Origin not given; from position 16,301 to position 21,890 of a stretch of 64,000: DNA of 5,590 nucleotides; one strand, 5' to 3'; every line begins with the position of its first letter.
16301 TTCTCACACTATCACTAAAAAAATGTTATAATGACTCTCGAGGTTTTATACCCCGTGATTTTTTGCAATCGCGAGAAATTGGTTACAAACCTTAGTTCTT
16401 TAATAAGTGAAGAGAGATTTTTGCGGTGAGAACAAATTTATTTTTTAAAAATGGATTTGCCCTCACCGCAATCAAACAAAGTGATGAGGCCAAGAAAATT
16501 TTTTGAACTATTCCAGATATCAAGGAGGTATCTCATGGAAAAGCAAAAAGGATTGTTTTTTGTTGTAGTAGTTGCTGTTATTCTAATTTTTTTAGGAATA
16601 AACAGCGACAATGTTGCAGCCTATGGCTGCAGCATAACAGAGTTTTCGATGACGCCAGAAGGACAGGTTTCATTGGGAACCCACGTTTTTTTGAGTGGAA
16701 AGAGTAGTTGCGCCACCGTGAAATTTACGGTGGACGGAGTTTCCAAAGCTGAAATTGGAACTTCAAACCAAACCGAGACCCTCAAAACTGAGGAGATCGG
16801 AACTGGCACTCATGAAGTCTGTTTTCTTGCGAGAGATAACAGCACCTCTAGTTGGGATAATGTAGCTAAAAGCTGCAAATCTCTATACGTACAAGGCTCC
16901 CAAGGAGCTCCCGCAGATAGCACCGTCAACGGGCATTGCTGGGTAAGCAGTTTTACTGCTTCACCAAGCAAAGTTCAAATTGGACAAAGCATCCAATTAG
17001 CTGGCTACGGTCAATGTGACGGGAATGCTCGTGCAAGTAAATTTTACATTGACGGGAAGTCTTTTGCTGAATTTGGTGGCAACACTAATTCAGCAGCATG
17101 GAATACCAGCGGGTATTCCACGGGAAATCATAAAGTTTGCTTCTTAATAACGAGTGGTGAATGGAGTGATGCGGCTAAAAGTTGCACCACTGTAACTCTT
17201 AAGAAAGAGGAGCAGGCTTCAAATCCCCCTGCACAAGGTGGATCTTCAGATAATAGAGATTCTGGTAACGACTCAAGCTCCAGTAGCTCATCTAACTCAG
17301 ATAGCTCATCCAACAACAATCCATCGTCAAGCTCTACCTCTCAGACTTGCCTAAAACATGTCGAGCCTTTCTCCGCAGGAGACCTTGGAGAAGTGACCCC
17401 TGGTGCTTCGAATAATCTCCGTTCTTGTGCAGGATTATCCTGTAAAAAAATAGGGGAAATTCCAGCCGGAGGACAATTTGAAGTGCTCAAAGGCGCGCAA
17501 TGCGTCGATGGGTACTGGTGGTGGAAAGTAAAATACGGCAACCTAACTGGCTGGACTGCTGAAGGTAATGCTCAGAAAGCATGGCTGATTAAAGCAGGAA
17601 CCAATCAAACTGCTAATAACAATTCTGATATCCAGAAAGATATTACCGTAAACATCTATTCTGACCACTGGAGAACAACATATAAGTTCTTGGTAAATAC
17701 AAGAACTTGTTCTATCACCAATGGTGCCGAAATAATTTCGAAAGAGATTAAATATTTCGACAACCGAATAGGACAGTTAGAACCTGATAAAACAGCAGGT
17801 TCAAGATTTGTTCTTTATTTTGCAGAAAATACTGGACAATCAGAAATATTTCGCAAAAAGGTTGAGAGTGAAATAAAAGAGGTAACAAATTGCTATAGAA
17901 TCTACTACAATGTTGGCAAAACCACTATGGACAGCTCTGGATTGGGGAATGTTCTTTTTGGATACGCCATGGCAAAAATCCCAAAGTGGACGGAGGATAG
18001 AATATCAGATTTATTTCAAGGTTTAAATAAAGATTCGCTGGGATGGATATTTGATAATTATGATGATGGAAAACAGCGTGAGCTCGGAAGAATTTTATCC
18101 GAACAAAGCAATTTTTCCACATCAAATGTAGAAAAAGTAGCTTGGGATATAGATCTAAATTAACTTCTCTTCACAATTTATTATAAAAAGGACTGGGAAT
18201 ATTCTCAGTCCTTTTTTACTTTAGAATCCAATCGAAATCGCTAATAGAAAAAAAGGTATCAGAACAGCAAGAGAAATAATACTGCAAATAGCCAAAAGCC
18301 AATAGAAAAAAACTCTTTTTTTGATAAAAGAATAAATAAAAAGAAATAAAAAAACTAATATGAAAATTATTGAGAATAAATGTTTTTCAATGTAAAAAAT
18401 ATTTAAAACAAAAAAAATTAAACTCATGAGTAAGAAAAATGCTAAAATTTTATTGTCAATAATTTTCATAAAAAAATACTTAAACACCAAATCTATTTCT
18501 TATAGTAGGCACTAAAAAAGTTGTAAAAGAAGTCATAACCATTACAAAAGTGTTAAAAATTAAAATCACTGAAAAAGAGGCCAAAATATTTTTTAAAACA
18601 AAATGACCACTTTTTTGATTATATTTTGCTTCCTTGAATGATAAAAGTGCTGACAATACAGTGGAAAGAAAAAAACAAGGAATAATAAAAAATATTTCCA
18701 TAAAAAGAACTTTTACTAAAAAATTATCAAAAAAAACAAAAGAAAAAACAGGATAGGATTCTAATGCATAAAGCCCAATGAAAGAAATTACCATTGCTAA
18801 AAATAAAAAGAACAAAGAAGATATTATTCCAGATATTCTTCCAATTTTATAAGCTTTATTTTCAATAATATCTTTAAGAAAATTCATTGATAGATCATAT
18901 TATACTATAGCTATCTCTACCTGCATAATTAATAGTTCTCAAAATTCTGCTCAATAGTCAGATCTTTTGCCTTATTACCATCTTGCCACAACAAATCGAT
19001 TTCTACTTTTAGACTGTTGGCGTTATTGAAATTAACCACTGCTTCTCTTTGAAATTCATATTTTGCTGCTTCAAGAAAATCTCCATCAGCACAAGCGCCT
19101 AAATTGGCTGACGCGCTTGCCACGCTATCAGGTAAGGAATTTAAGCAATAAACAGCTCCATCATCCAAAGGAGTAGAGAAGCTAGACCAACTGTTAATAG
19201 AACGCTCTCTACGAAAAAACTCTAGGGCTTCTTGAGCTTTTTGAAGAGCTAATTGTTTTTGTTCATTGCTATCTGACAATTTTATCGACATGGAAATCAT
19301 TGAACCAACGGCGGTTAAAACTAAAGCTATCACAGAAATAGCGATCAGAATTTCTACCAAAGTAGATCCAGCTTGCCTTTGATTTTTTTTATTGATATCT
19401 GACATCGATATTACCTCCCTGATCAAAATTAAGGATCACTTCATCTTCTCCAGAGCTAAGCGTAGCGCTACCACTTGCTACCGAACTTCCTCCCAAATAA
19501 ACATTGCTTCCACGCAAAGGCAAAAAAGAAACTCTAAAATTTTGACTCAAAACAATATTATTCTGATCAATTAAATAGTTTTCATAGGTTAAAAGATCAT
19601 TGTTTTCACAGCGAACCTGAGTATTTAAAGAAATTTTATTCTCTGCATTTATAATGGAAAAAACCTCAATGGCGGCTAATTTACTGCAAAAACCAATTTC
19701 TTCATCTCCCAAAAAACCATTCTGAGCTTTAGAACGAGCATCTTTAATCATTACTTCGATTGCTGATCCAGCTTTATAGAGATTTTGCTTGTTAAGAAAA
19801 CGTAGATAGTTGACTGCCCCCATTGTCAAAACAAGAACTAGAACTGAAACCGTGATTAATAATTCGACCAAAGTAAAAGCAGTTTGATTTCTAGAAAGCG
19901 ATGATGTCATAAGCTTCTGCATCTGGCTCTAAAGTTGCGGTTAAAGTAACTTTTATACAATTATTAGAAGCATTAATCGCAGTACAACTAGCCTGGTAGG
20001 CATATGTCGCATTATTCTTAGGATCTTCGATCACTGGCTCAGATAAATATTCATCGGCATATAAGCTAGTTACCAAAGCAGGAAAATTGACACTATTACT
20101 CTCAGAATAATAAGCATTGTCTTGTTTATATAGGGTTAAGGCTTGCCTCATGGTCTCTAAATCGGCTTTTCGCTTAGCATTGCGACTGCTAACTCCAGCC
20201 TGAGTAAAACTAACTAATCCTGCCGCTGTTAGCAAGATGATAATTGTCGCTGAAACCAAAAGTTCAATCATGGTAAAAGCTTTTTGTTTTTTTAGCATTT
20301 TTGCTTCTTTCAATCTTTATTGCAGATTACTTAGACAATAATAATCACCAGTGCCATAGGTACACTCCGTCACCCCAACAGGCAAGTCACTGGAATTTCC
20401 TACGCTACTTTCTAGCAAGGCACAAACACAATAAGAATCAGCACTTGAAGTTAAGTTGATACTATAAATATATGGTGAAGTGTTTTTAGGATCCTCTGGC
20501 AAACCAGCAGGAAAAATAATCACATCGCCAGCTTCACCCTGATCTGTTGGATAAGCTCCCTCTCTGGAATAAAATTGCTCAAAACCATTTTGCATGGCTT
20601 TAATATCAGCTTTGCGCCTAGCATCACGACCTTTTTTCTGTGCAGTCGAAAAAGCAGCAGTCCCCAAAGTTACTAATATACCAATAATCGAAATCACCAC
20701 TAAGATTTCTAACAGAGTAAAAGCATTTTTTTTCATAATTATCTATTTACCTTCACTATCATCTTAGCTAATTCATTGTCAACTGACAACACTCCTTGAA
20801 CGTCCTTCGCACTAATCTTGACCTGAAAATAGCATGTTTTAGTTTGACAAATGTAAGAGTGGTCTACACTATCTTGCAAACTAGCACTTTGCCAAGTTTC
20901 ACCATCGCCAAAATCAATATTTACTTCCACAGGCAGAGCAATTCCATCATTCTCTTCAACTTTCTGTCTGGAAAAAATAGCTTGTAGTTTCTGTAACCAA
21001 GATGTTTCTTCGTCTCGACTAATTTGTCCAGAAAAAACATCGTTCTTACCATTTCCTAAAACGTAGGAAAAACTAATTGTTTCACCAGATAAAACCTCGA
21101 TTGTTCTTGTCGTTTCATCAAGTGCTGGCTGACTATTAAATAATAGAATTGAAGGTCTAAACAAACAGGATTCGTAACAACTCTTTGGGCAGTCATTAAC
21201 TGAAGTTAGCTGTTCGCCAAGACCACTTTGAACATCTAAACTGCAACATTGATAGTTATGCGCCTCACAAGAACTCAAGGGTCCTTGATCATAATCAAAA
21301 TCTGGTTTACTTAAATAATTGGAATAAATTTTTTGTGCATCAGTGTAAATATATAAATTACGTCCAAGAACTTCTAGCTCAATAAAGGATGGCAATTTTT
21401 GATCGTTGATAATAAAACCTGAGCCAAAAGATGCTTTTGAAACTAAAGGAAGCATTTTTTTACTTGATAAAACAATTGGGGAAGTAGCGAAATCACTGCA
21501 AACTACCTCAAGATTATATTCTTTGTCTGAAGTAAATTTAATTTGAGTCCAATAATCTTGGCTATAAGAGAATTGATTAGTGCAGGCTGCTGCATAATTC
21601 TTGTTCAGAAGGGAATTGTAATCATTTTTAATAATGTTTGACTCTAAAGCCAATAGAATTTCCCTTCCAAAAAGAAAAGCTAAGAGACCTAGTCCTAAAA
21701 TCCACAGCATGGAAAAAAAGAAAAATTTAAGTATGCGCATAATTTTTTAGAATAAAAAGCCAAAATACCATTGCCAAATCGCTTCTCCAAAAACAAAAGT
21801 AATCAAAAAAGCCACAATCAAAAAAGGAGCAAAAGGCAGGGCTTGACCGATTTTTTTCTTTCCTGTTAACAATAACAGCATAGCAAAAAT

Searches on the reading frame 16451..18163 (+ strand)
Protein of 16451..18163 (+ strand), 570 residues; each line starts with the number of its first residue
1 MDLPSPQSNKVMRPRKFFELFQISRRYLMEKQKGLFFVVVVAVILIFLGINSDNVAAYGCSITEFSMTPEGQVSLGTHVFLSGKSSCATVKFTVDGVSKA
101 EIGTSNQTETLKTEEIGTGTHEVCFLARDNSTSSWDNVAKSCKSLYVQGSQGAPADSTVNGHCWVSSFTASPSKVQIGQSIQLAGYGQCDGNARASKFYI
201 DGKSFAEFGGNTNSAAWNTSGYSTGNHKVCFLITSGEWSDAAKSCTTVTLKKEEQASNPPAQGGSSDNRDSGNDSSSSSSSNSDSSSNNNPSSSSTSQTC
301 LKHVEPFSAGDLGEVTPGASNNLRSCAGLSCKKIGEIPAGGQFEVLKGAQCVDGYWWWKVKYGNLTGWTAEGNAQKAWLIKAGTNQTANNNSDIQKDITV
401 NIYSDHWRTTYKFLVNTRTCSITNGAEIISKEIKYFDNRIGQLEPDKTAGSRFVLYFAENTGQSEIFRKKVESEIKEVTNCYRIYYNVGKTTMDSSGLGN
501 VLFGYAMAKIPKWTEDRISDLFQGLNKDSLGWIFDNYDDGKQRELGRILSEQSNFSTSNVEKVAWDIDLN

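Call 3: search_protein_families(library=pfam, proteins=[window:16451-18163:+], max_evalue=1)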
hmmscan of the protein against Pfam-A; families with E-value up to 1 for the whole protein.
window:16451-18163:+ (570 aa): 2 families
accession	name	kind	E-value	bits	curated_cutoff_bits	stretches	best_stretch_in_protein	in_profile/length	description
PF08239.17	SH3_3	-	3e-08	34.2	27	1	322-369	4-48/54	Bacterial SH3 domain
PF17957.7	Big_7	-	0.00013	23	24.1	1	173-229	12-68/70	Bacterial Ig domain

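Call 4: search_protein_families(library=ncbifam, proteins=[window:16451-18163:+], max_evalue=1)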
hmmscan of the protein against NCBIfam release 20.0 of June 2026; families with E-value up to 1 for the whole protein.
window:16451-18163:+ (570 aa): 1 family
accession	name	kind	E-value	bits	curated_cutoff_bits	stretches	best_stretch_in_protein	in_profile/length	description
TIGR02886.1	spore_II_AA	equivalog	0.13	12.3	114.75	1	463-504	22-63/106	anti-sigma F factor antagonist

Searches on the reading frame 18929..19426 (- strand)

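Call 3: search_protein_families(library=pfam, proteins=[window:18929-19426:-], max_evalue=1)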
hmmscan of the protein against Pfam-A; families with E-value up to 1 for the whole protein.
window:18929-19426:- (165 aa): 5 families
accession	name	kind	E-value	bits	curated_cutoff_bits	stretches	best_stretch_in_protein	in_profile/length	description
PF07963.17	N_methyl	-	8.1e-06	25.6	21.2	1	16-40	2-26/27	Prokaryotic N-terminal methylation motif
PF11773.13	ComGE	-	0.011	16.1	25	1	23-78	2-57/82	Competence system putative prepilin ComGE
PF23487.1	Ig_TMEM132_6th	-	0.019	15.3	27.8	1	35-99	5-64/116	TMEM132 sixth domain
PF11869.14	DUF3389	-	0.058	14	25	1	31-60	39-68/75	Protein of unknown function (DUF3389)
PF22787.1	Tag1_M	-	0.13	12.4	27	1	6-71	9-74/165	Tag1 middle barrel-like domain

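Call 4: search_protein_families(library=ncbifam, proteins=[window:18929-19426:-], max_evalue=1)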
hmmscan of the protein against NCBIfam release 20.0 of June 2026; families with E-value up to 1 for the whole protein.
window:18929-19426:- (165 aa): 18 families
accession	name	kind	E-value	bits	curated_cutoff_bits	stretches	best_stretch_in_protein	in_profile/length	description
TIGR02523.1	type_IV_pilV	equivalog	3.2e-07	30.9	52.2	1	18-119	1-102/139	type IV pilus modification protein PilV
NF041013.1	T4P_ComGE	equivalog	1.9e-06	27.9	49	1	18-76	3-61/83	competence type IV pilus minor pilin ComGE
NF038304.1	EPS_HpsC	equivalog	0.00023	20.8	200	1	12-74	14-76/318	hormogonium polysaccharide secretion pseudopilin HpsC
NF007800.0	PRK10506.1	equivalog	0.00039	20.3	158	1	13-82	3-65/163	prepilin peptidase-dependent protein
TIGR01707.1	gspI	equivalog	0.00042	20.8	44.35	1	20-66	1-47/101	type II secretion system minor pseudopilin GspI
TIGR02599.1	TIGR02599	subfamily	0.00048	19.5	256.5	1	22-72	3-53/361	Verru_Chthon cassette protein C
NF038303.1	EPS_HpsB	equivalog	0.0032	17.5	150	1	18-48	2-32/211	hormogonium polysaccharide secretion pseudopilin HpsB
NF041002.1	pilin_ComGF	equivalog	0.0076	16.5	80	1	19-56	2-39/139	competence type IV pilus minor pilin ComGF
NF047828.1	T3SSXpsI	equivalog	0.0088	16.1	150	1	18-69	1-52/132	type II secretion system protein XpsI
TIGR02532.1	IV_pilin_GFxxxE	domain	0.013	15.3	16.3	1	22-40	5-23/24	prepilin-type N-terminal cleavage/methylation domain-containing protein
NF006283.1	PRK08455.1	equivalog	0.02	14.5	187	1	12-68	7-63/182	flagellar basal body-associated protein FliL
NF007848.0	PRK10557.1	equivalog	0.021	14.1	120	1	12-63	4-54/192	prepilin peptidase-dependent protein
TIGR02753.1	sodN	equivalog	0.023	14.9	90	1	120-157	60-97/145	superoxide dismutase, Ni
TIGR01711.1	gspJ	equivalog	0.035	13.9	64.85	1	19-70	1-52/192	type II secretion system minor pseudopilin GspJ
NF007660.0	PRK10332.1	equivalog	0.037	14.5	86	1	16-65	6-56/107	prepilin-type N-terminal cleavage/methylation domain-containing protein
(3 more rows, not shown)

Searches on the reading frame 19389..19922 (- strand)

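Call 3: search_protein_families(library=pfam, proteins=[window:19389-19922:-], max_evalue=1)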
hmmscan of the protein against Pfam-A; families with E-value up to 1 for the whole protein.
window:19389-19922:- (177 aa): 2 families
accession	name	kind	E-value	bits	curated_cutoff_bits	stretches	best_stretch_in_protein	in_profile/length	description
PF07963.17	N_methyl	-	5.2e-05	23.1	21.2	1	11-34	2-25/27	Prokaryotic N-terminal methylation motif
PF17329.7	DUF5367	-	0.097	13.4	25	1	14-55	6-46/98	Family of unknown function (DUF5367)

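Call 4: search_protein_families(library=ncbifam, proteins=[window:19389-19922:-], max_evalue=1)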
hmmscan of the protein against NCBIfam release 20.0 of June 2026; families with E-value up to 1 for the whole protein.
window:19389-19922:- (177 aa): 8 families
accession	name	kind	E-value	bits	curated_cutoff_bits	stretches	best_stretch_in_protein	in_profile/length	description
NF007800.0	PRK10506.1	equivalog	4.6e-05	23.3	158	1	10-67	5-62/163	prepilin peptidase-dependent protein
TIGR02596.1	TIGR02596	subfamily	0.0075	16.4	70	1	16-67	1-52/196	Verru_Chthon cassette protein D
NF038304.1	EPS_HpsC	equivalog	0.0077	15.8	200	1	4-33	11-40/318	hormogonium polysaccharide secretion pseudopilin HpsC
TIGR02532.1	IV_pilin_GFxxxE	domain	0.0097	15.7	16.3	1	13-35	1-23/24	prepilin-type N-terminal cleavage/methylation domain-containing protein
NF007862.0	PRK10574.1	equivalog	0.013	15.7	138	1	12-48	3-39/145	prepilin peptidase-dependent pilin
TIGR02599.1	TIGR02599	subfamily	0.036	13.3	256.5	1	15-35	1-21/361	Verru_Chthon cassette protein C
NF040982.1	ComGD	equivalog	0.04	14.3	70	1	14-66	2-54/139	competence type IV pilus minor pilin ComGD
NF041775.1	typeIV_PilA_Myxo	equivalog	0.043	13.8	400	1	12-55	9-52/214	type IV pilin protein PilA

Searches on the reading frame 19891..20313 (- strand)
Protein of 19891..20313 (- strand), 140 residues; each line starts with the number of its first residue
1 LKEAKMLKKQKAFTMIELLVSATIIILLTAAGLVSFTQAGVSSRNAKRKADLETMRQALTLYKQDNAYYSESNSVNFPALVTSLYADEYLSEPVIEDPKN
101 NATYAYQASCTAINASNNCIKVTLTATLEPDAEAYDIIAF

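Call 3: search_protein_families(library=pfam, proteins=[window:19891-20313:-], max_evalue=1)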
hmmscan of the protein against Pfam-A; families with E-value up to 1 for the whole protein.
window:19891-20313:- (140 aa): 5 families
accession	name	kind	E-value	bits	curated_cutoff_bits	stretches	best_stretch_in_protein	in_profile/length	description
PF07963.17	N_methyl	-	1.4e-05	24.9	21.2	1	8-31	2-25/27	Prokaryotic N-terminal methylation motif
PF08334.16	T2SSG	-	0.0011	19.4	21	1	42-109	8-79/108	Type II secretion system (T2SS), protein G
PF15106.11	TMEM156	-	0.11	12.2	27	1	100-125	137-162/226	TMEM156 protein family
PF12245.14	Big_3_2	-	0.12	13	23.3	1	28-75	28-75/122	Bacterial Ig-like domain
PF15979.11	Glyco_hydro_115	-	0.15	12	27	1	49-89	166-204/335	Glycosyl hydrolase family 115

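Call 4: search_protein_families(library=ncbifam, proteins=[window:19891-20313:-], max_evalue=1)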
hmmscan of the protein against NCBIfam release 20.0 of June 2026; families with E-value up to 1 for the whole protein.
window:19891-20313:- (140 aa): 16 families
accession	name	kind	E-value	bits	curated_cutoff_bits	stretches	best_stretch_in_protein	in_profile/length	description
TIGR01710.1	typeII_sec_gspG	equivalog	6.7e-07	29.4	88.85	1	11-101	1-97/134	type II secretion system major pseudopilin GspG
NF041013.1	T4P_ComGE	equivalog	3.9e-06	26.9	49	1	8-79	1-73/83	competence type IV pilus minor pilin ComGE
NF007800.0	PRK10506.1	equivalog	2e-05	24.5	158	1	5-72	3-66/163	prepilin peptidase-dependent protein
NF007862.0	PRK10574.1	equivalog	7.6e-05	22.9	138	1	8-64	2-51/145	prepilin peptidase-dependent pilin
NF041775.1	typeIV_PilA_Myxo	equivalog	0.00054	20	400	1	4-86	4-87/214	type IV pilin protein PilA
NF040982.1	ComGD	equivalog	0.0028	18.1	70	1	10-65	1-53/139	competence type IV pilus minor pilin ComGD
TIGR01708.2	typeII_sec_gspH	equivalog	0.0047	17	80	1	10-52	1-43/169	type II secretion system minor pseudopilin GspH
TIGR02599.1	TIGR02599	subfamily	0.0053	16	256.5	1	12-50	1-41/361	Verru_Chthon cassette protein C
TIGR02532.1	IV_pilin_GFxxxE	domain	0.015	15.1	16.3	1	10-29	1-20/24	prepilin-type N-terminal cleavage/methylation domain-containing protein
TIGR04087.1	YqxM_for_SipW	equivalog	0.02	14.5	80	1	7-73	6-70/186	amyloid fiber anchoring/assembly protein TapA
NF041002.1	pilin_ComGF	equivalog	0.024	14.9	80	1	10-51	1-44/139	competence type IV pilus minor pilin ComGF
NF038304.1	EPS_HpsC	equivalog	0.036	13.6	200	1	2-37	12-46/318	hormogonium polysaccharide secretion pseudopilin HpsC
NF052521.1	TafC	equivalog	0.039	13.1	410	1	25-127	12-114/373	TafC family fimbrial protein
TIGR01711.1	gspJ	equivalog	0.13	12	64.85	1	12-65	2-56/192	type II secretion system minor pseudopilin GspJ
NF007660.0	PRK10332.1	equivalog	0.16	12.5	86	1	5-43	3-40/107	prepilin-type N-terminal cleavage/methylation domain-containing protein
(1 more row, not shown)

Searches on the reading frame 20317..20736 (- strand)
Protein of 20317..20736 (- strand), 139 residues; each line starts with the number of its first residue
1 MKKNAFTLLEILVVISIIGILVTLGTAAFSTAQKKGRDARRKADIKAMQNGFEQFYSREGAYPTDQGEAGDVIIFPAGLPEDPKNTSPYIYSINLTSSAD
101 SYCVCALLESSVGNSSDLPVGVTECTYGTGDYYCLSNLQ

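Call 3: search_protein_families(library=pfam, proteins=[window:20317-20736:-], max_evalue=1)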
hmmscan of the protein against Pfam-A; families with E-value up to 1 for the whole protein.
window:20317-20736:- (139 aa): 4 families
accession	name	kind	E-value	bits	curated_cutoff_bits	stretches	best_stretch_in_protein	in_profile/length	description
PF07963.17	N_methyl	-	4.4e-06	26.5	21.2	1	2-24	3-25/27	Prokaryotic N-terminal methylation motif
PF16732.10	ComP_DUS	-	0.02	16.2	27.3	1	34-106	8-72/87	Type IV minor pilin ComP, DNA uptake sequence receptor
PF08334.16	T2SSG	-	0.16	12.5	21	1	32-67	5-40/108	Type II secretion system (T2SS), protein G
PF07883.17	Cupin_2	-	0.22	11.7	27.2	1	68-87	41-60/70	Cupin domain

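Call 4: search_protein_families(library=ncbifam, proteins=[window:20317-20736:-], max_evalue=1)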
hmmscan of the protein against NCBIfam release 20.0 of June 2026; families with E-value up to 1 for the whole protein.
window:20317-20736:- (139 aa): 12 families
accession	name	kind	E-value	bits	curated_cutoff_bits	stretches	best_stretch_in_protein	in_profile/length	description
TIGR01710.1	typeII_sec_gspG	equivalog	2.6e-11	43.7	88.85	1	5-98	2-95/134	type II secretion system major pseudopilin GspG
NF041775.1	typeIV_PilA_Myxo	equivalog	9e-07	29.1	400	1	4-66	11-73/214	type IV pilin protein PilA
TIGR02532.1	IV_pilin_GFxxxE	domain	1.4e-06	27.8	16.3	1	4-25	2-23/24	prepilin-type N-terminal cleavage/methylation domain-containing protein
TIGR01708.2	typeII_sec_gspH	equivalog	3.3e-06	27.2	80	1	6-37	4-35/169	type II secretion system minor pseudopilin GspH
NF040999.1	pilin_ComGC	equivalog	0.00012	22.2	75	1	4-55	2-53/84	competence type IV pilus major pilin ComGC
NF041013.1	T4P_ComGE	equivalog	0.00014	21.9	49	1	2-43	2-43/83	competence type IV pilus minor pilin ComGE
NF007862.0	PRK10574.1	equivalog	0.00022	21.4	138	1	2-33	3-34/145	prepilin peptidase-dependent pilin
TIGR02596.1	TIGR02596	subfamily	0.00052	20.1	70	1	6-34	1-32/196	Verru_Chthon cassette protein D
TIGR02599.1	TIGR02599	subfamily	0.0009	18.6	256.5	1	5-47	1-44/361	Verru_Chthon cassette protein C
NF040982.1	ComGD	equivalog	0.0014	19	70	1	3-34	1-32/139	competence type IV pilus minor pilin ComGD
NF007800.0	PRK10506.1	equivalog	0.0016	18.3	158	1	2-37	7-42/163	prepilin peptidase-dependent protein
NF041002.1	pilin_ComGF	equivalog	0.0061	16.8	80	1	4-38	2-36/139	competence type IV pilus minor pilin ComGF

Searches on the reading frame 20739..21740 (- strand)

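Call 3: search_protein_families(library=pfam, proteins=[window:20739-21740:-], max_evalue=1)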
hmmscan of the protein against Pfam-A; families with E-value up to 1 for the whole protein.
window:20739-21740:- (333 aa): 1 family
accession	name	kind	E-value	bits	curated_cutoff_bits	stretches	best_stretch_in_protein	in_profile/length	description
PF17117.11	DUF5104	-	0.57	11.1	27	1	250-312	12-74/107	Domain of unknown function (DUF5104)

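Call 4: search_protein_families(library=ncbifam, proteins=[window:20739-21740:-], max_evalue=1)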
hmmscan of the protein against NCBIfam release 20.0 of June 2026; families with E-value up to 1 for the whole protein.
window:20739-21740:- (333 aa): 0 families
